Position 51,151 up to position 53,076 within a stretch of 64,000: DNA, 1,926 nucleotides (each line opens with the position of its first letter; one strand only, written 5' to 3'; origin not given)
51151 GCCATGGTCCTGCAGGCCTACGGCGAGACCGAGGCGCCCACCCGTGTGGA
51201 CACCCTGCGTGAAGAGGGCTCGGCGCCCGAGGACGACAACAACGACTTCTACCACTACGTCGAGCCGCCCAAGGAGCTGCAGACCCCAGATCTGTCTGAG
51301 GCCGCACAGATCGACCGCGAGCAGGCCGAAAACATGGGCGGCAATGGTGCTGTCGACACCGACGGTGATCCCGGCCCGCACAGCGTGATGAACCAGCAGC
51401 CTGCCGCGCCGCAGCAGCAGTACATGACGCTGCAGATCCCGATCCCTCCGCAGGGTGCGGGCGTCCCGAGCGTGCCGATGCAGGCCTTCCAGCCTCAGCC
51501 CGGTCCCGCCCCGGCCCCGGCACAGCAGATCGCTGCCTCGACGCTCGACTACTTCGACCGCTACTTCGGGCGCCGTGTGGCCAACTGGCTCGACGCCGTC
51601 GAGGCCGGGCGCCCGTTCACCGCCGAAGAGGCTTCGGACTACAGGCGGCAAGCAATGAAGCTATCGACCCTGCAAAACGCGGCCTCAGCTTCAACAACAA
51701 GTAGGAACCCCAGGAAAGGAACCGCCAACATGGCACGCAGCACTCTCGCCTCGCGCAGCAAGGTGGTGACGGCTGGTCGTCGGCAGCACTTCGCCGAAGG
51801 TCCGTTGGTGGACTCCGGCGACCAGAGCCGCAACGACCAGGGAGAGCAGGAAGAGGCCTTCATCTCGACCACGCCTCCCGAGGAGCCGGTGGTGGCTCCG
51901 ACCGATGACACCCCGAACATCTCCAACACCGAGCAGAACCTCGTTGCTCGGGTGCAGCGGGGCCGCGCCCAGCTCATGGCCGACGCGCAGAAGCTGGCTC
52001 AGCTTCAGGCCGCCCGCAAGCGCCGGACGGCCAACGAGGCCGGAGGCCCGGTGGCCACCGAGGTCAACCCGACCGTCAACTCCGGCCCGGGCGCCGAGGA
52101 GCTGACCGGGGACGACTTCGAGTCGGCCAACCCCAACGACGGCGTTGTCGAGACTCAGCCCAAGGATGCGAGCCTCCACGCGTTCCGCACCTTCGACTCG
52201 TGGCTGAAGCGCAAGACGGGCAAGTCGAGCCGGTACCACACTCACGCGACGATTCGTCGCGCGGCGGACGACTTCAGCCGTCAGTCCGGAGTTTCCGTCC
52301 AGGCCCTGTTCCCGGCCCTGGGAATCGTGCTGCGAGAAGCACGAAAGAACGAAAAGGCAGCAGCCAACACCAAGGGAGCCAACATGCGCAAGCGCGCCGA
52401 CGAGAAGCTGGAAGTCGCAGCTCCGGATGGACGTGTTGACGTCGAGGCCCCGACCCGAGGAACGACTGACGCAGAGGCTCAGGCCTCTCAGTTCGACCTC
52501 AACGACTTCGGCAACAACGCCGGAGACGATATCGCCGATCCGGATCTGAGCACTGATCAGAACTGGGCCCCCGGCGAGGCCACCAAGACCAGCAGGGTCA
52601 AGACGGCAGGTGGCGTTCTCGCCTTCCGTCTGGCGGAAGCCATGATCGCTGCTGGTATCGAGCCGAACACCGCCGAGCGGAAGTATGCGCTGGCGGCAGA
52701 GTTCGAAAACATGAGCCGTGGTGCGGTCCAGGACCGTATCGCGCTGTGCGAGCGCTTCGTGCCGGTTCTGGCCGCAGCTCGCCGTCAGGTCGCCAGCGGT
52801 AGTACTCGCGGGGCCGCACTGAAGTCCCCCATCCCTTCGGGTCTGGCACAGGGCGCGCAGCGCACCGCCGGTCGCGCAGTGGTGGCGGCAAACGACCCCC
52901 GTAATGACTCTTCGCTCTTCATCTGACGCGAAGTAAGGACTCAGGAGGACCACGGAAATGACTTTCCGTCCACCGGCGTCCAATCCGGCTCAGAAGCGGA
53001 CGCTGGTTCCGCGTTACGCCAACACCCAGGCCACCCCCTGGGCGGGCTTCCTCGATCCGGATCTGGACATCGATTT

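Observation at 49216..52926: Prohead-protease-like domain fused to an about 1000-aa Pro/Ala/Gln-rich extension directly upstream of the capsid genes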

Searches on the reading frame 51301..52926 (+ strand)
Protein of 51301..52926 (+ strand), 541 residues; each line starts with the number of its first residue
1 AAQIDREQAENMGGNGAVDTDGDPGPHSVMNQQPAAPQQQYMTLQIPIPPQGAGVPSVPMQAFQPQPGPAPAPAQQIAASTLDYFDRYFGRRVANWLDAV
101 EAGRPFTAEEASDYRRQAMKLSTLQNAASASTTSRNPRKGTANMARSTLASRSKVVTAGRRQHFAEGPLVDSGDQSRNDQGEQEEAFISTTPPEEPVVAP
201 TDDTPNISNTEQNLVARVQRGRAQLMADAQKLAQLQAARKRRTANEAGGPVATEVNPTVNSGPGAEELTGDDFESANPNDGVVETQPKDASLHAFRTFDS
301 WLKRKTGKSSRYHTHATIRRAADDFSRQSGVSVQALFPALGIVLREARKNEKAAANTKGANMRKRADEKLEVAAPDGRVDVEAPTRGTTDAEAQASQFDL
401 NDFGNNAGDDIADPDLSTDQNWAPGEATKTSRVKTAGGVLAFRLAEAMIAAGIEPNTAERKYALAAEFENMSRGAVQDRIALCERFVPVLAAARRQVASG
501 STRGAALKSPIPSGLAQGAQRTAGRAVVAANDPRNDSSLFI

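Call 11: search_protein_families(library=pfam, proteins=[window:51301-52926:+], max_evalue=10)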
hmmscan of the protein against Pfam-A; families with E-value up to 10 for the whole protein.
window:51301-52926:+ (541 aa): 1 family
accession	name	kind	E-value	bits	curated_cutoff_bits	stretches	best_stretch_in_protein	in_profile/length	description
PF21110.3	GlxA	-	0.48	11.5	27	1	361-401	48-88/105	GlxA beta barrel domain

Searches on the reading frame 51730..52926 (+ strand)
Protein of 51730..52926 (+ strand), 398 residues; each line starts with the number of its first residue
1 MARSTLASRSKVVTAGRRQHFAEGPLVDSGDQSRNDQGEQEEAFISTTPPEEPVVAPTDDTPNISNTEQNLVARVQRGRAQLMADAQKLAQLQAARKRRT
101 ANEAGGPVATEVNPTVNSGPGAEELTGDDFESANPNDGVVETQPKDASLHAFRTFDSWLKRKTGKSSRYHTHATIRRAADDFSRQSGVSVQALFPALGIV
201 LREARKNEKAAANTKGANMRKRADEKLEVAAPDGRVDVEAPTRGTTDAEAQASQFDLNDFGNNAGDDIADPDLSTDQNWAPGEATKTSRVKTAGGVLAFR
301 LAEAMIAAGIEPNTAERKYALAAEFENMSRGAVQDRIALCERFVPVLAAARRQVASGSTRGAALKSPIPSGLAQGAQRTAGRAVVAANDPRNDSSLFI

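Call 50: find_homologous_proteins(query=window:51730-52926:+, max_evalue=0.001)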
Query window:51730-52926:+ (398 aa): 58 proteins with E <= 0.001 among 8000 candidates.
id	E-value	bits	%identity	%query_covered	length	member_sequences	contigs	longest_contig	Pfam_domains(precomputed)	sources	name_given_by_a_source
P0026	6.3e-188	643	77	100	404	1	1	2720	-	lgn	-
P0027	1.7e-182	625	75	100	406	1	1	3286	-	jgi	jgi:hypothetical protein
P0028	5.5e-175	601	73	100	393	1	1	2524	-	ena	-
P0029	1.1e-167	576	71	100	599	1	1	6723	-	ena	-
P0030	1.7e-165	569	64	100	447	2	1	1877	-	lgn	-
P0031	2.6e-164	565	70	100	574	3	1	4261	-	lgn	-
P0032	9.5e-164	564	71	100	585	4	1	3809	-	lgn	-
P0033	2.5e-163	562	70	100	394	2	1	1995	-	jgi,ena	jgi:hypothetical protein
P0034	9.6e-163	560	70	100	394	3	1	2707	-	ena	-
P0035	3.3e-162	558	71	100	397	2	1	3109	-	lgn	-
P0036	3.0e-152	526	67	100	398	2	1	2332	-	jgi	jgi:hypothetical protein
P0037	2.2e-128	447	70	80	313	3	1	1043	-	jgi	jgi:hypothetical protein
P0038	2.5e-125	437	59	100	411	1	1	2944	-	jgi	-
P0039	3.1e-124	434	59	100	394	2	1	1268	-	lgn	-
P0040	3.3e-119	417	57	99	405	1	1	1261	-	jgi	jgi:hypothetical protein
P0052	8.0e-87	311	48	100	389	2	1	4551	-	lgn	-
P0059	7.0e-80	288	45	99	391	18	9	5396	-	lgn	-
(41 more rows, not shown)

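Call 53: find_encoding_contigs(protein=P0059, flank=5000, max_places=3)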
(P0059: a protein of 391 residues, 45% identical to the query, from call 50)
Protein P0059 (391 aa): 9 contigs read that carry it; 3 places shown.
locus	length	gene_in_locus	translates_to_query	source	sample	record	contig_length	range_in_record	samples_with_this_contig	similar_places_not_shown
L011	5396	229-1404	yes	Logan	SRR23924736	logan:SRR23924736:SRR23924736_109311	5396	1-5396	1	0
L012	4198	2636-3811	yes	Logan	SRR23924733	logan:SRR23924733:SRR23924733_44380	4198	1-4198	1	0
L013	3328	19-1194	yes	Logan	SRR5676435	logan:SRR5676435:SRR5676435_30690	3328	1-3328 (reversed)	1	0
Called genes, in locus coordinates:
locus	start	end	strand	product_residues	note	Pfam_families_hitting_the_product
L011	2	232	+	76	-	?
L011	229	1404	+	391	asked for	-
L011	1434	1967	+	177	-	PF23968:Phage_cement_3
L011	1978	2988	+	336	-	-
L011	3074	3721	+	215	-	-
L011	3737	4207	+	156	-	PF06210:DUF1003 (faint)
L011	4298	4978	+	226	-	-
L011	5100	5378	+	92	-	-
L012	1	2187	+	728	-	?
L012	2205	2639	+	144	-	-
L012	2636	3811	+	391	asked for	-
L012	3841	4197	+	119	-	?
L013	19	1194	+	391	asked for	-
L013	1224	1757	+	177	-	PF23968:Phage_cement_3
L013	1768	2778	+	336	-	-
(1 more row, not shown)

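Call 57: find_encoding_contigs(protein=P0029, flank=6000, max_places=2)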
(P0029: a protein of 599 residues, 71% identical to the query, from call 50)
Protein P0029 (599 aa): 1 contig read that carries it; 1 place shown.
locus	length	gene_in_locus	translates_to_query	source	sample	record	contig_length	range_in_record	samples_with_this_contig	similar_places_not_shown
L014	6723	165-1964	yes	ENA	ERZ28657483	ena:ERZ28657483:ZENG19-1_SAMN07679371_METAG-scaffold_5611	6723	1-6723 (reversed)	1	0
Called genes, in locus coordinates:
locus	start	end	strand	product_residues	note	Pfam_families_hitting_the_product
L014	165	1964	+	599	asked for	-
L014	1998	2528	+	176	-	PF23968:Phage_cement_3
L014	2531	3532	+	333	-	PF25209:Phage_capsid_4 (weak)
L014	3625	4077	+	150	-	-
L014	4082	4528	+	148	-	-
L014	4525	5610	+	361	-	-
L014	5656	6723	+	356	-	?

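Call 58: find_encoding_contigs(protein=P0052, flank=5000, max_places=2)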
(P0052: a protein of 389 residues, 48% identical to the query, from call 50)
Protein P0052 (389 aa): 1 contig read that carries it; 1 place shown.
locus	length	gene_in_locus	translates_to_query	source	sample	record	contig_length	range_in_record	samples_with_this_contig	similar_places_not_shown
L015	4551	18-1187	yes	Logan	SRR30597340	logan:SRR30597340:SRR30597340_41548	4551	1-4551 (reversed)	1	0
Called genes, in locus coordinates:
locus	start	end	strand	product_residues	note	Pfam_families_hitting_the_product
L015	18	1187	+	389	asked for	-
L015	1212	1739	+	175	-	PF23968:Phage_cement_3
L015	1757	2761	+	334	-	PF25209:Phage_capsid_4 (weak)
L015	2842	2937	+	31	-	-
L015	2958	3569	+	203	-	PF26571:VldE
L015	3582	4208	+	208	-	-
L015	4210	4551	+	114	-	?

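Call 66: find_related_loci(query=A3, collection=viral_contigs, flank=6000)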
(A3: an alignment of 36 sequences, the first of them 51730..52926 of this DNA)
Query A3 (398 aa) in viral_contigs; peptide patterns used: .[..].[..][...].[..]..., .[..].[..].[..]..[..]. (x = any residue, [..] = any of these).
95 stretches matched a pattern; 60 encode a relative of the query (tblastn E <= 1e-3); 60 distinct loci.
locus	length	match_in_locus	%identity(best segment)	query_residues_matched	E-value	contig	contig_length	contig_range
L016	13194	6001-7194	95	1-398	0e+0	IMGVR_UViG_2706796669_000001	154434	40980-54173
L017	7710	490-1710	74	1-398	0e+0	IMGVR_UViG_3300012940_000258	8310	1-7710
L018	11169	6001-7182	71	1-398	3e-177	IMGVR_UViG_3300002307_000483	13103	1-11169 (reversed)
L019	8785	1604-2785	70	1-398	2e-176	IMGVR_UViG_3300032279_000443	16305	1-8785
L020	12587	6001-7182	72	1-398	2e-176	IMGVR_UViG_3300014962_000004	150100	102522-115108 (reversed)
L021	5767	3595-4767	71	1-398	5e-177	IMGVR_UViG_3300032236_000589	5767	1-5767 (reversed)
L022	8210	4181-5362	68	1-398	7e-173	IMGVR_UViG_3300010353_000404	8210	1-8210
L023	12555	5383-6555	69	1-398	6e-173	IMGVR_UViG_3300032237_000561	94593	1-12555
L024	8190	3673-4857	69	1-398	1e-172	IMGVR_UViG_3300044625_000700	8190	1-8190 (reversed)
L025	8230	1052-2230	69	1-398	1e-171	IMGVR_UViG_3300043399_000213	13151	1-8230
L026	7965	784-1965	68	1-398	4e-171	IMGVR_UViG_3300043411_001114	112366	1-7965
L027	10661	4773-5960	67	1-398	1e-169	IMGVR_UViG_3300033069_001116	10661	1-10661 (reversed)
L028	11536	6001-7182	68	1-398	1e-168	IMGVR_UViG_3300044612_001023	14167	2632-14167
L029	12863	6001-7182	68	1-398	1e-168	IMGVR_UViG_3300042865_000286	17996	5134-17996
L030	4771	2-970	72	72-398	2e-146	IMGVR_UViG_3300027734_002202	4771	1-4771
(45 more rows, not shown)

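Call 70: predict_structure(alignment_id=A3)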
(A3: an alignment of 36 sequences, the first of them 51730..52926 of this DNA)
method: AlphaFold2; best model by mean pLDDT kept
length: 398 residues; sequences in the alignment: 36
mean_pLDDT: 63.7   pTM: 0.26
mean pLDDT of the five models: 63.7, 63.1, 62.8, 62.3, 60.9
residues with pLDDT >= 90: 84; 70-90: 75; 50-70: 71; < 50: 168
segments of 3 or more residues with pLDDT < 50: 1-5, 13-24, 26-50, 52-58, 60-66, 105-109, 111-123, 125-127, 129-132, 222-239, 263-265, 267-283, 357-389, 395-398
pLDDT, mean of each block of 10 residues (from residue 1): 48 42 39 40 42 46 51 82 93 80 49 43 49 49 70 93 91 93 90 89 88 62 48 46 51 52 49 45 53 89 91 91 91 92 87 59 41 39 43 49
secondary structure, 60 per line:
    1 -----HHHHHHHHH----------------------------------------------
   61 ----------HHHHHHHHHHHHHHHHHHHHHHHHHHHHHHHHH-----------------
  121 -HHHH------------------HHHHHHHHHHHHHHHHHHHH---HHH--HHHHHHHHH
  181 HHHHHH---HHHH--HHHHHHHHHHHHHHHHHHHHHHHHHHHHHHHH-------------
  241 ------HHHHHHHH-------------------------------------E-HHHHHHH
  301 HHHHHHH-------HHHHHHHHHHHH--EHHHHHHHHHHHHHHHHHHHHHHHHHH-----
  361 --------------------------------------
elements in order: H6-14 H71-103 H122-125 H144-163 H172-186 H190-193 H196-227 H247-254 H294-307 H315-326 H330-355
